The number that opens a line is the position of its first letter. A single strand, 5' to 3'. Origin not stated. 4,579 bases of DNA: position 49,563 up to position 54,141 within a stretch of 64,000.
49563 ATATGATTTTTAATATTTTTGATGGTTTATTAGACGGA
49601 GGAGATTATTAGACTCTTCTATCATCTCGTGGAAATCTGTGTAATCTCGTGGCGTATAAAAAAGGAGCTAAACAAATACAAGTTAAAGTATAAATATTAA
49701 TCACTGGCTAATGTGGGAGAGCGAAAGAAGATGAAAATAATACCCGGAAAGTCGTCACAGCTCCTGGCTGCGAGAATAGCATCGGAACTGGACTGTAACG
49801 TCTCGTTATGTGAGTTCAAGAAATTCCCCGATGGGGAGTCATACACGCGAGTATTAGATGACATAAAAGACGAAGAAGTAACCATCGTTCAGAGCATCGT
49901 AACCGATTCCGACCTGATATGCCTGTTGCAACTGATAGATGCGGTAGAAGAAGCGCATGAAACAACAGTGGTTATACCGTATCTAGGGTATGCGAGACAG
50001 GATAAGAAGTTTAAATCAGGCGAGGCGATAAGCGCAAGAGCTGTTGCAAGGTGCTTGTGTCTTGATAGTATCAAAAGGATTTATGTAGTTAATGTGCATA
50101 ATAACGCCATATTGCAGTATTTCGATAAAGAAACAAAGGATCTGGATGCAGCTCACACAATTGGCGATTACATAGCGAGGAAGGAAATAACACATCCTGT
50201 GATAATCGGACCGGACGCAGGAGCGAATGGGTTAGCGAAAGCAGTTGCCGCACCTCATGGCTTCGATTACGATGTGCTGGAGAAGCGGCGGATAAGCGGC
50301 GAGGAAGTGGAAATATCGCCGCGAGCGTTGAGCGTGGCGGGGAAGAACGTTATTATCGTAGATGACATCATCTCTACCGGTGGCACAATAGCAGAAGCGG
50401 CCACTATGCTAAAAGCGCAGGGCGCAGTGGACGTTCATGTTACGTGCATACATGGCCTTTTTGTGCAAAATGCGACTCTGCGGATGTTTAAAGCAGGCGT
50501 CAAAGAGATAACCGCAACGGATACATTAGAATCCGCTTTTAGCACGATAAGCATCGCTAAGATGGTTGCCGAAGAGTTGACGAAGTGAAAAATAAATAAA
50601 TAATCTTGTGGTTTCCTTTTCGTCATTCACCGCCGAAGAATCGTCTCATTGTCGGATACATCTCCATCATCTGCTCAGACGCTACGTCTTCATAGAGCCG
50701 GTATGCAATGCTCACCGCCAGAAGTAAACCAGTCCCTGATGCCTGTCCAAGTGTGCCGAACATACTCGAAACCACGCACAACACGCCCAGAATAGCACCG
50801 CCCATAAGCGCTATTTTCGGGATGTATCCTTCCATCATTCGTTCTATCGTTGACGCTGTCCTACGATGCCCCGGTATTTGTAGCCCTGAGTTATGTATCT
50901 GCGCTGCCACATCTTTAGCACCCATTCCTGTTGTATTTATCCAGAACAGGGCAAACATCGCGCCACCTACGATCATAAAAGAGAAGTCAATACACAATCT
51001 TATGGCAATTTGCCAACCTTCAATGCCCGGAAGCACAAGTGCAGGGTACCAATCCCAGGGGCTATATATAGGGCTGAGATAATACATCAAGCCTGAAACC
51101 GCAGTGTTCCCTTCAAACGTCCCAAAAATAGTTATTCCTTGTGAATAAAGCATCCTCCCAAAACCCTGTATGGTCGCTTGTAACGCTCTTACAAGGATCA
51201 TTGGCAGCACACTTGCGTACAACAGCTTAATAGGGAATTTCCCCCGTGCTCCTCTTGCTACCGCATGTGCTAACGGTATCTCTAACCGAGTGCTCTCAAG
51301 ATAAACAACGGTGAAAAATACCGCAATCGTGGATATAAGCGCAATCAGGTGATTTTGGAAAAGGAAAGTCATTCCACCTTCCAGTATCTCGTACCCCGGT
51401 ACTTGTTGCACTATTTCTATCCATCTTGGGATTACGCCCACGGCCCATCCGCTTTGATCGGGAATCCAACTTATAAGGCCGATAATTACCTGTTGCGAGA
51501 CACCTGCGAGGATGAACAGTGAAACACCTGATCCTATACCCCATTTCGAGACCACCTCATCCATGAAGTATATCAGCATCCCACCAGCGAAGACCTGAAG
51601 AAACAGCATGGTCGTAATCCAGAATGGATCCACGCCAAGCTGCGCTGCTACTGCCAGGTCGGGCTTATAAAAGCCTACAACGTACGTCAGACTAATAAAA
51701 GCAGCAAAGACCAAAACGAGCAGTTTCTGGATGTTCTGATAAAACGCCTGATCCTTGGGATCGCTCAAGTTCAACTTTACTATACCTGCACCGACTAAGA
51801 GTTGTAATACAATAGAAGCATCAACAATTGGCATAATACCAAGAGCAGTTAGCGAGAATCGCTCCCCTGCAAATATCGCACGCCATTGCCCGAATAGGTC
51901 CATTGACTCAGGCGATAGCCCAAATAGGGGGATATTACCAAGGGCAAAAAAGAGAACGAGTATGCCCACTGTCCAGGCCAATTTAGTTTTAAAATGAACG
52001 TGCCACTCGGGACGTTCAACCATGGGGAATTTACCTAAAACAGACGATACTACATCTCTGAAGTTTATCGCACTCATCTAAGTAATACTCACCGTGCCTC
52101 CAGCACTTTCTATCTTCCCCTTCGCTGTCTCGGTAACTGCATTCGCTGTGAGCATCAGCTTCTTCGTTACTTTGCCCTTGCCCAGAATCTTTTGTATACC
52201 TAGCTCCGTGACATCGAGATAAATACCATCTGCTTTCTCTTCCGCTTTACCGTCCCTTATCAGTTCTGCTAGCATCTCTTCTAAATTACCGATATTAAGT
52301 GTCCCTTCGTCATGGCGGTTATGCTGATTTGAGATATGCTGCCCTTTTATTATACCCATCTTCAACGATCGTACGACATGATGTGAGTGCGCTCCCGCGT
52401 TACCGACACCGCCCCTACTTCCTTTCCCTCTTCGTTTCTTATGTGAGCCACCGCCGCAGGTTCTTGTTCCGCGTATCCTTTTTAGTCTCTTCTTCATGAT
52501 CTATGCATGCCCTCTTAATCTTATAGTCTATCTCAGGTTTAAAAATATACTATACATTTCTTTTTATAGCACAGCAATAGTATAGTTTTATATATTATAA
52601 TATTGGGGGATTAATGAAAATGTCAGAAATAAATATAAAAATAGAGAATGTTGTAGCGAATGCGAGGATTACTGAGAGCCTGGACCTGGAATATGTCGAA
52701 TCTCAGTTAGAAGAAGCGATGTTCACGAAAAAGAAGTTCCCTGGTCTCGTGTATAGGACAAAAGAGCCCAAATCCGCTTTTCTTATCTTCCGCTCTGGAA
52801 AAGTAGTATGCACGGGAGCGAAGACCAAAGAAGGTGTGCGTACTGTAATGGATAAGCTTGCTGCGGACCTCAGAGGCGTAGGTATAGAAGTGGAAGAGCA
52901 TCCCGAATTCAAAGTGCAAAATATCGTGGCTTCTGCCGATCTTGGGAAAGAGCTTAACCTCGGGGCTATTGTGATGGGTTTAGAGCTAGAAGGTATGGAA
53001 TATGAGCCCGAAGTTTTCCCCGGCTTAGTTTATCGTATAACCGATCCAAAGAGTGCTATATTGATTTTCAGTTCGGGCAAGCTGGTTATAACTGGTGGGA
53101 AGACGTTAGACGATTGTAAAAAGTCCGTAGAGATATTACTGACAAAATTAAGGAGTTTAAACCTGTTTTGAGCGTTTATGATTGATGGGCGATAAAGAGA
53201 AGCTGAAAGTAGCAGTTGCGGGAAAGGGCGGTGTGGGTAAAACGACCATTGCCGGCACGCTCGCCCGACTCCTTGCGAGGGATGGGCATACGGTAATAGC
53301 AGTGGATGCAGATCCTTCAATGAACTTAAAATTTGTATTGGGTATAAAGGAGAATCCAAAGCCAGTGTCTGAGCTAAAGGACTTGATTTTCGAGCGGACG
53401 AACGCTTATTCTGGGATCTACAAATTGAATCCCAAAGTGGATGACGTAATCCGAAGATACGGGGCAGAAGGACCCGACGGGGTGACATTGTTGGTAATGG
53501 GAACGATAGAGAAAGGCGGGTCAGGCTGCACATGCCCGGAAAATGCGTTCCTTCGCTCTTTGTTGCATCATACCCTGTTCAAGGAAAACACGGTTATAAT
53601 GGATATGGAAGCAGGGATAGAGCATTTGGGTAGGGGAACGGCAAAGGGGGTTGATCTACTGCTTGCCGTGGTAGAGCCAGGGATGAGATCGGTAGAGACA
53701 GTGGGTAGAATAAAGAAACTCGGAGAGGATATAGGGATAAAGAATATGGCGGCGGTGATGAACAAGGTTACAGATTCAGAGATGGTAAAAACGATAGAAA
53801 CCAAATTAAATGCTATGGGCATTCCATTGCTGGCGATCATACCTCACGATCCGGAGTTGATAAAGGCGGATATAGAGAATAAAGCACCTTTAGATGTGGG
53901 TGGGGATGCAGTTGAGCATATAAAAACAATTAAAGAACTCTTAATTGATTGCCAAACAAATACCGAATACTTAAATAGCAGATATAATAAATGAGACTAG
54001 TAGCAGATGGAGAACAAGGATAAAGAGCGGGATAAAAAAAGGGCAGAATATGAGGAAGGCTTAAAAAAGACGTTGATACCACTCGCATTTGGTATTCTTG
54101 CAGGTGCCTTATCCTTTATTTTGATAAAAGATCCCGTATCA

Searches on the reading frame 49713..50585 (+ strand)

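Call 57: search_protein_families(library=pfam, proteins=[window:49713-50585:+], max_evalue=0.001)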
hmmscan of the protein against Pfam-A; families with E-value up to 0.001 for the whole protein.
window:49713-50585:+ (291 aa): 4 families
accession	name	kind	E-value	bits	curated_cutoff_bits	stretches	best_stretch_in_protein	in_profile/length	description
PF13793.12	Pribosyltran_N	-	6.8e-30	103.8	25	1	7-115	1-113/117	N-terminal domain of ribose phosphate pyrophosphokinase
PF00156.33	Pribosyltran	-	1.4e-13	50.9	26.3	1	148-247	17-124/158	Phosphoribosyl transferase domain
PF14572.12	Pribosyl_synth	-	1.2e-10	42.1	27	1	208-283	81-156/184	Phosphoribosyl synthetase-associated domain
PF14681.12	UPRTase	-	0.00036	20.5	27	0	209-259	119-169/206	Uracil phosphoribosyltransferase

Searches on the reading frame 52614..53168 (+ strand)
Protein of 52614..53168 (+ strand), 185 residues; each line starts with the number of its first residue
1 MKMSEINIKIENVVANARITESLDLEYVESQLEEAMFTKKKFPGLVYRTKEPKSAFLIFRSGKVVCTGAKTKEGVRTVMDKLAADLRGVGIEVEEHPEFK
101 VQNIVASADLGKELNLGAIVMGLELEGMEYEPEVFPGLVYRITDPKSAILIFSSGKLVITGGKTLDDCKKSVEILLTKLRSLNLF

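Call 57: search_protein_families(library=pfam, proteins=[window:52614-53168:+], max_evalue=0.001)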
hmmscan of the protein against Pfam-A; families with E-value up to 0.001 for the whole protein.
window:52614-53168:+ (185 aa): 2 families
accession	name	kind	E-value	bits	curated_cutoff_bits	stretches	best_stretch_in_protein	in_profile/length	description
PF00352.27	TBP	-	2e-55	185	22.9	2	98-181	1-84/85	Transcription factor TFIID (or TATA-binding protein, TBP)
PF11858.14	DUF3378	-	8.2e-07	29.5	27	0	29-72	15-57/76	Domain of unknown function (DUF3378)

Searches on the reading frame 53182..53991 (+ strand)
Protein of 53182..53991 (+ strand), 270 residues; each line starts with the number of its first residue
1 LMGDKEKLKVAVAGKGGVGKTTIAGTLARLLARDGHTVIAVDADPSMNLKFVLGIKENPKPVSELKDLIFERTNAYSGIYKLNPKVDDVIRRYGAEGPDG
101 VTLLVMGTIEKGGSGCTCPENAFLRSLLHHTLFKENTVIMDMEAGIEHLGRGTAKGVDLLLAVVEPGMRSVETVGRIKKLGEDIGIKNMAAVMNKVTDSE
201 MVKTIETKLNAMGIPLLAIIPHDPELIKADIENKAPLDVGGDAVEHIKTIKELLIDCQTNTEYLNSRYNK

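Call 57: search_protein_families(library=pfam, proteins=[window:53182-53991:+], max_evalue=0.001)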
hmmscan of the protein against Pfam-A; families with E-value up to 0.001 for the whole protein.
window:53182-53991:+ (270 aa): 6 families
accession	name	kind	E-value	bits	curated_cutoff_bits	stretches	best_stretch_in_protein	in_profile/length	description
PF01656.29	CbiA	-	1.2e-21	77.4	25.4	1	10-236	2-124/125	CobQ/CobB/MinD/ParA nucleotide binding domain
PF13614.12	AAA_31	-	2.7e-11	44.2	27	1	14-81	9-75/177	AAA domain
PF02374.21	ArsA_ATPase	-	2e-09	37.6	24.3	1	10-62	4-58/305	Anion-transporting ATPase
PF00142.24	Fer4_NifH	-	3.9e-08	33.5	25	1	9-59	2-53/271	4Fe-4S iron sulfur cluster binding proteins, NifH/frxC family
PF10609.15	ParA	-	9e-08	32.3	27.1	1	11-44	8-41/246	NUBPL iron-transfer P-loop NTPase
PF06564.18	CBP_BcsQ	-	0.00057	19.9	21.3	0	15-52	10-47/234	Cellulose biosynthesis protein BcsQ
